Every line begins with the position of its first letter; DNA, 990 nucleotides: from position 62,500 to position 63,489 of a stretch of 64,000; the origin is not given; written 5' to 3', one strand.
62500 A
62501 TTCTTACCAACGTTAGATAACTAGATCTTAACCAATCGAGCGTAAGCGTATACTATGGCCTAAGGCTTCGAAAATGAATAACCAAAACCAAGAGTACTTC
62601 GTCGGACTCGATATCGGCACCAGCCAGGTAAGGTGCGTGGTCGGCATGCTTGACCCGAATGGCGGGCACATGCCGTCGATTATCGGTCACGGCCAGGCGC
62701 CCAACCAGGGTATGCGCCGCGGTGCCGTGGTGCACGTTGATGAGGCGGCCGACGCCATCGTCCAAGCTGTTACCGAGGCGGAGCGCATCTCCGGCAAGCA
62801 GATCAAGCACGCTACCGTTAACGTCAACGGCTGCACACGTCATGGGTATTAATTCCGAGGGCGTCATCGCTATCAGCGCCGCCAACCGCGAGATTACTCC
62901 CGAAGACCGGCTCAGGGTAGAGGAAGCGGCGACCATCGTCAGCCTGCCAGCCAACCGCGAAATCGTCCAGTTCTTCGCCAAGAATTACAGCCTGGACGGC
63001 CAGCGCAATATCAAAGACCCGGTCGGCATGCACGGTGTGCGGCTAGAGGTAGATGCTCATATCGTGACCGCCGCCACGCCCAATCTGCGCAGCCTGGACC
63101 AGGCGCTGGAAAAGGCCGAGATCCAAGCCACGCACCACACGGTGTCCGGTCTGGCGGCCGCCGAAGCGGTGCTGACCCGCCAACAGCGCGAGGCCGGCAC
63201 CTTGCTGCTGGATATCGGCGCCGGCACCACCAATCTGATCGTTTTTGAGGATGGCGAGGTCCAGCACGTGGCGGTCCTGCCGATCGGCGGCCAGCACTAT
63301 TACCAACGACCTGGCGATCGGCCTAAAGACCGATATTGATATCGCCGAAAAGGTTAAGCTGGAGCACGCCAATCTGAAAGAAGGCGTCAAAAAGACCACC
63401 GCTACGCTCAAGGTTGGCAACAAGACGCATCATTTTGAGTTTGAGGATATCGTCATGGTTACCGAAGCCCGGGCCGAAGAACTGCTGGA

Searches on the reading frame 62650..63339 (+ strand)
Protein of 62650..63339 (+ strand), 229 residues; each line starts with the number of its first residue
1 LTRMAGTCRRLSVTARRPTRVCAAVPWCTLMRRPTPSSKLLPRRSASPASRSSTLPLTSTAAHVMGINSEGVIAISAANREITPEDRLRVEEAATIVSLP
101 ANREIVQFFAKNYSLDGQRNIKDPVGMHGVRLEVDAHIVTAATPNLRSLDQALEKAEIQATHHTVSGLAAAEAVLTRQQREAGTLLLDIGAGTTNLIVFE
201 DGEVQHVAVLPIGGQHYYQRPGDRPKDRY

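Call 55: search_protein_families(library=pfam, proteins=[window:62650-63339:+], max_evalue=0.001)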
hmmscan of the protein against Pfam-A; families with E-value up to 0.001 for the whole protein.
window:62650-63339:+ (229 aa): 3 families
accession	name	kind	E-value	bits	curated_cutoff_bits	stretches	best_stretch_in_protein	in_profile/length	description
PF02491.25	SHS2_FTSA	-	2.4e-24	85.9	25.4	1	62-140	2-79/79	SHS2 domain inserted in FTSA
PF14450.12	FtsA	-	4.9e-08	33.8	31.8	1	186-216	2-32/127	Cell division protein FtsA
PF06277.17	EutA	-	8.3e-06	25.4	27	1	176-215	137-176/475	Ethanolamine utilisation protein EutA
